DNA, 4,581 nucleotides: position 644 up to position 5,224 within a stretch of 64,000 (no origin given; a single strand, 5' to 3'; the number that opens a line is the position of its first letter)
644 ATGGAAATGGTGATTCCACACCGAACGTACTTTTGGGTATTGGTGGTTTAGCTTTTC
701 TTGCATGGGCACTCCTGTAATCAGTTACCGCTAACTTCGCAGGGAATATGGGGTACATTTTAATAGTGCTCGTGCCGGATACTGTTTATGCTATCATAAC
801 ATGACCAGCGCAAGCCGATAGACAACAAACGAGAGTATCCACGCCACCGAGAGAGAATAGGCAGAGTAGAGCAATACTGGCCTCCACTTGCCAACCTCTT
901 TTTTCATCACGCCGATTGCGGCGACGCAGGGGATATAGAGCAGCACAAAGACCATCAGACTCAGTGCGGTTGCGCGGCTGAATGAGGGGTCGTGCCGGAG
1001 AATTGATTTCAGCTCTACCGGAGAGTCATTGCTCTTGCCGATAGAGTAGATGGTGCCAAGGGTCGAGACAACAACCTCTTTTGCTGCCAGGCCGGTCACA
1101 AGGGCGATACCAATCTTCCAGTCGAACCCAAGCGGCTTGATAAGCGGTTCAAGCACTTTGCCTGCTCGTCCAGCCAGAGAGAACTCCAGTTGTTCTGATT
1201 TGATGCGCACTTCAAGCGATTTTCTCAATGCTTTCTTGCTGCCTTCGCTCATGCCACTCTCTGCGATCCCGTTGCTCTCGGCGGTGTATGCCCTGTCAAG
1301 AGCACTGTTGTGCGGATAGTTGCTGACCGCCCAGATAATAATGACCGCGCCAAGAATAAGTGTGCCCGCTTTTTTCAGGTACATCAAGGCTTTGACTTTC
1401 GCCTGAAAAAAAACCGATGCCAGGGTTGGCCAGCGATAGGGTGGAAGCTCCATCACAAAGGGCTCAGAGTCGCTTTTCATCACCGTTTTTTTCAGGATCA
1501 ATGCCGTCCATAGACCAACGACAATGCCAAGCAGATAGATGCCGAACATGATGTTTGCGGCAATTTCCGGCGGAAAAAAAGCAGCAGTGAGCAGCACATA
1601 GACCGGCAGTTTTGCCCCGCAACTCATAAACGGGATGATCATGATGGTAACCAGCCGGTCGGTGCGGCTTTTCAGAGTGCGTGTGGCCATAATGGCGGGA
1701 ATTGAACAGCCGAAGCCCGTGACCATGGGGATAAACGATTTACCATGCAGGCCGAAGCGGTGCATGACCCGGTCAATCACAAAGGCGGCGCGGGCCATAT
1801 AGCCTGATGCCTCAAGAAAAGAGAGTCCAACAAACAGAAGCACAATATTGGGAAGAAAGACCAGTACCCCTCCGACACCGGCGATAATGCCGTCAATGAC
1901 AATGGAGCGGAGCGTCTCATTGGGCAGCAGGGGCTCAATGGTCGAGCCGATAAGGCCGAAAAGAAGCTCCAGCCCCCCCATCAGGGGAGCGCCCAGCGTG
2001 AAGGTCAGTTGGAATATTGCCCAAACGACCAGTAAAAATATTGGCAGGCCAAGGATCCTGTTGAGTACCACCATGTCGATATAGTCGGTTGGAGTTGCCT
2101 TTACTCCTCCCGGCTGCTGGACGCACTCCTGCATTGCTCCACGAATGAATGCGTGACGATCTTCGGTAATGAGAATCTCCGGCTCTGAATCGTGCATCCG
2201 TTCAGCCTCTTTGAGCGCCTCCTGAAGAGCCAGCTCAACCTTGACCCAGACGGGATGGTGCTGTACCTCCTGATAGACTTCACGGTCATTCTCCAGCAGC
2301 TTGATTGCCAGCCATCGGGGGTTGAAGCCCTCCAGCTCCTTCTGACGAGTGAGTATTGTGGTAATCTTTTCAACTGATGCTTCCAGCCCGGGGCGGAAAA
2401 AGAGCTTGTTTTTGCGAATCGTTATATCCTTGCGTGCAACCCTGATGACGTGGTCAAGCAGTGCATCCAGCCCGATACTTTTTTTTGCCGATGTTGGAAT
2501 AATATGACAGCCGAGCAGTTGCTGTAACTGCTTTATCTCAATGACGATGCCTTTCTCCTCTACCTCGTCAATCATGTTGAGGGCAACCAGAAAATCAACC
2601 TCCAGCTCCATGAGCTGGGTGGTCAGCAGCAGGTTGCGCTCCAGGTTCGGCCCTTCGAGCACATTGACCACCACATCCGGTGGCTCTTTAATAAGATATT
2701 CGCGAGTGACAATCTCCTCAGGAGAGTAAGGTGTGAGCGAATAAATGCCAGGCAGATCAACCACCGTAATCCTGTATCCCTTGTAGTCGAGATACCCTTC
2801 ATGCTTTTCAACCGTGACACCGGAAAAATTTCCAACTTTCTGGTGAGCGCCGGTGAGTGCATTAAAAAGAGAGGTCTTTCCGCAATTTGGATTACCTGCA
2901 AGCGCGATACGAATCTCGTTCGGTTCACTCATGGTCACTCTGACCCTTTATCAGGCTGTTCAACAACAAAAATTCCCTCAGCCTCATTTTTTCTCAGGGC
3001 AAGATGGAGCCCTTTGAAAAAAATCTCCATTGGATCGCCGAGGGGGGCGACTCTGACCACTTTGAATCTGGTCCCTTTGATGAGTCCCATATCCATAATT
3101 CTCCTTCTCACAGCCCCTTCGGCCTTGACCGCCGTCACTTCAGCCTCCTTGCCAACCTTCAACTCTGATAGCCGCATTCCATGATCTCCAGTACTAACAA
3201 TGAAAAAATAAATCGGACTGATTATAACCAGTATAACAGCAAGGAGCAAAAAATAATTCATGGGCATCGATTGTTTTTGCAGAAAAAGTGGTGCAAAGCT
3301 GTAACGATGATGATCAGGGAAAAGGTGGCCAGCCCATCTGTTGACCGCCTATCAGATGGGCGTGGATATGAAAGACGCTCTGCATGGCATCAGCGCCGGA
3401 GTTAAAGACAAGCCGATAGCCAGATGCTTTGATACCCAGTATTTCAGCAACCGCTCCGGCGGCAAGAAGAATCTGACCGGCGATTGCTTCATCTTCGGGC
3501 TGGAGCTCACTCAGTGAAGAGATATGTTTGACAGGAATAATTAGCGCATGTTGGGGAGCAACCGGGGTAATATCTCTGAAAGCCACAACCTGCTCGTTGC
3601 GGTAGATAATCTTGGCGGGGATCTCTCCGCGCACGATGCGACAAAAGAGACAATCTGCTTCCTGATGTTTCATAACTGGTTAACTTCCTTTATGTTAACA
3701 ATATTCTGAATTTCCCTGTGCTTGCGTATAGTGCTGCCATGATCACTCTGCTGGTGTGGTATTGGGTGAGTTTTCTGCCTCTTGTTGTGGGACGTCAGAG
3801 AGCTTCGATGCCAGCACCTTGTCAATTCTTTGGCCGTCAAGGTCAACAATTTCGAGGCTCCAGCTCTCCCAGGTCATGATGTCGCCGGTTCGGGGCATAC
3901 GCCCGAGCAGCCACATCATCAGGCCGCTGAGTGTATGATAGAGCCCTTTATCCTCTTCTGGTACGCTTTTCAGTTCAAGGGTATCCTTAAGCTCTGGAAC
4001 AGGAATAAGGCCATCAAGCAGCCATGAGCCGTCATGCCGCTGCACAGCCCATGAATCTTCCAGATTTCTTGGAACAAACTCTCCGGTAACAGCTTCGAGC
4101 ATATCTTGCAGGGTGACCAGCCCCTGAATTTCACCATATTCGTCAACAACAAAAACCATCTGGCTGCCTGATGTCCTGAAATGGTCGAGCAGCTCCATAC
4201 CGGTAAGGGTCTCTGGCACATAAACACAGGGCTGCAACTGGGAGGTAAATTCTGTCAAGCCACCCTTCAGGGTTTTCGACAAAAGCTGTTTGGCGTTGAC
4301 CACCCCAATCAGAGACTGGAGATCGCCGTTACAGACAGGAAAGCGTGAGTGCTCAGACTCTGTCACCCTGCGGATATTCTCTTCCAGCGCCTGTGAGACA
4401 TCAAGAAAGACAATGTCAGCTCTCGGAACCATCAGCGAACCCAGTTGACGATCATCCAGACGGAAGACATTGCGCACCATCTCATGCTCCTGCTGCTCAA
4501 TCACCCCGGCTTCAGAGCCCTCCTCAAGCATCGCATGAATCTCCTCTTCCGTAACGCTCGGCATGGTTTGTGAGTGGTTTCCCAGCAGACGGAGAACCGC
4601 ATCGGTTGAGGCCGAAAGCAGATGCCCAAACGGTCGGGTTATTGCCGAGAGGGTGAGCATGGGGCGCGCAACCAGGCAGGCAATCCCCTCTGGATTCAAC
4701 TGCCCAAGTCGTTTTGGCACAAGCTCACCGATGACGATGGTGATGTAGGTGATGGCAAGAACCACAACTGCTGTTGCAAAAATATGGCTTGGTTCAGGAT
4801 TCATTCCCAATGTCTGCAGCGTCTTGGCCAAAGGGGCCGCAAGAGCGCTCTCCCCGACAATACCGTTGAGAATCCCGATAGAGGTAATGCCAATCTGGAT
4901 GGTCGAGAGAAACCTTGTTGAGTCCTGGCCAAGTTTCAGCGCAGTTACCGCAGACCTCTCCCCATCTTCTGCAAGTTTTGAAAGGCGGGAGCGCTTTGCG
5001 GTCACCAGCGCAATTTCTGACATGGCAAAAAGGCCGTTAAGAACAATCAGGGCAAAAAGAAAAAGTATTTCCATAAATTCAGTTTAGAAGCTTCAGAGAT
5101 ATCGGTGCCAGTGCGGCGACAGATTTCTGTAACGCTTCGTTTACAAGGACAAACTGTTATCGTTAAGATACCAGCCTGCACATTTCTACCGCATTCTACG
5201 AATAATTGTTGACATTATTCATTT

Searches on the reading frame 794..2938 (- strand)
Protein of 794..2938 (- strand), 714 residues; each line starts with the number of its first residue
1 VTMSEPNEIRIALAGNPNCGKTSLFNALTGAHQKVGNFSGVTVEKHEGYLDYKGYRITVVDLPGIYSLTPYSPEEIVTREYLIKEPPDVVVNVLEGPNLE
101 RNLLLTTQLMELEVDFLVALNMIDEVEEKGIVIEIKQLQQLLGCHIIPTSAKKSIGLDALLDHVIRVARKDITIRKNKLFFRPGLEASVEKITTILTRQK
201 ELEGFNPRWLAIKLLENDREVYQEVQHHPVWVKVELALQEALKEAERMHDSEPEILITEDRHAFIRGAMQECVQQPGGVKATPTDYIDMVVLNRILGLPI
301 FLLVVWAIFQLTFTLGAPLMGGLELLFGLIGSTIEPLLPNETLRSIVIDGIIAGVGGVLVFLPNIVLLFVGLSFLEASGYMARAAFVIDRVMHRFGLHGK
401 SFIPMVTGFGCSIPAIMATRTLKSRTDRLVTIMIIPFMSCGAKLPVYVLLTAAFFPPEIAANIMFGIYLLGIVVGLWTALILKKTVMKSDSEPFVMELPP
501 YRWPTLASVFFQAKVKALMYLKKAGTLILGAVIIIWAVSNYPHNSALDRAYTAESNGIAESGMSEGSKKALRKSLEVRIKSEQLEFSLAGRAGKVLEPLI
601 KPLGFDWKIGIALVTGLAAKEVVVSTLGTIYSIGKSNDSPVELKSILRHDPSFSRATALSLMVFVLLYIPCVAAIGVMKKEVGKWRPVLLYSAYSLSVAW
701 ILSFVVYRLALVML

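Call 51: search_protein_families(library=pfam, proteins=[window:794-2938:-], max_evalue=0.00001)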
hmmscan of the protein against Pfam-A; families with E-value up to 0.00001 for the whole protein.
window:794-2938:- (714 aa): 6 families
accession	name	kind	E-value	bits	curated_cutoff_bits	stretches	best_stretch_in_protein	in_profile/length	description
PF02421.24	FeoB_N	-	1.9e-64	216.3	27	1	10-163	2-155/156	Ferrous iron transport protein B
PF07670.19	Gate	-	7.8e-43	145.6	29.6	2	358-453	1-103/104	Nucleoside recognition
PF07664.17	FeoB_C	-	1.9e-19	69.5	26.6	1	464-512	1-50/54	Ferrous iron transport protein B C terminus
PF01926.29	MMR_HSR1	-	2.8e-19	69.8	21.9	1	10-102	1-92/113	50S ribosome-binding GTPase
PF17910.6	FeoB_Cyto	-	2.9e-19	69.7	23.4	1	184-274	4-90/90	FeoB cytosolic helical domain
PF09439.16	SRPRB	-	5.8e-06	26.2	25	0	10-69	5-60/178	Signal recognition particle receptor beta subunit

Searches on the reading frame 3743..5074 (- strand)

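Call 51: search_protein_families(library=pfam, proteins=[window:3743-5074:-], max_evalue=0.00001)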
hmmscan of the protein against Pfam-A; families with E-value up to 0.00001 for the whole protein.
window:3743-5074:- (443 aa): 3 families
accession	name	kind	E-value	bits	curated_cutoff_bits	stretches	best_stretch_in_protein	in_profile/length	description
PF01595.25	CNNM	-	8.7e-48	162.8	28.4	1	5-196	2-181/181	Cyclin M transmembrane N-terminal domain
PF03471.22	CorC_HlyC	-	7.3e-19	68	27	1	345-424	2-79/81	Transporter associated domain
PF00571.33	CBS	-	4e-13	49.9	24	1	282-329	8-55/57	CBS domain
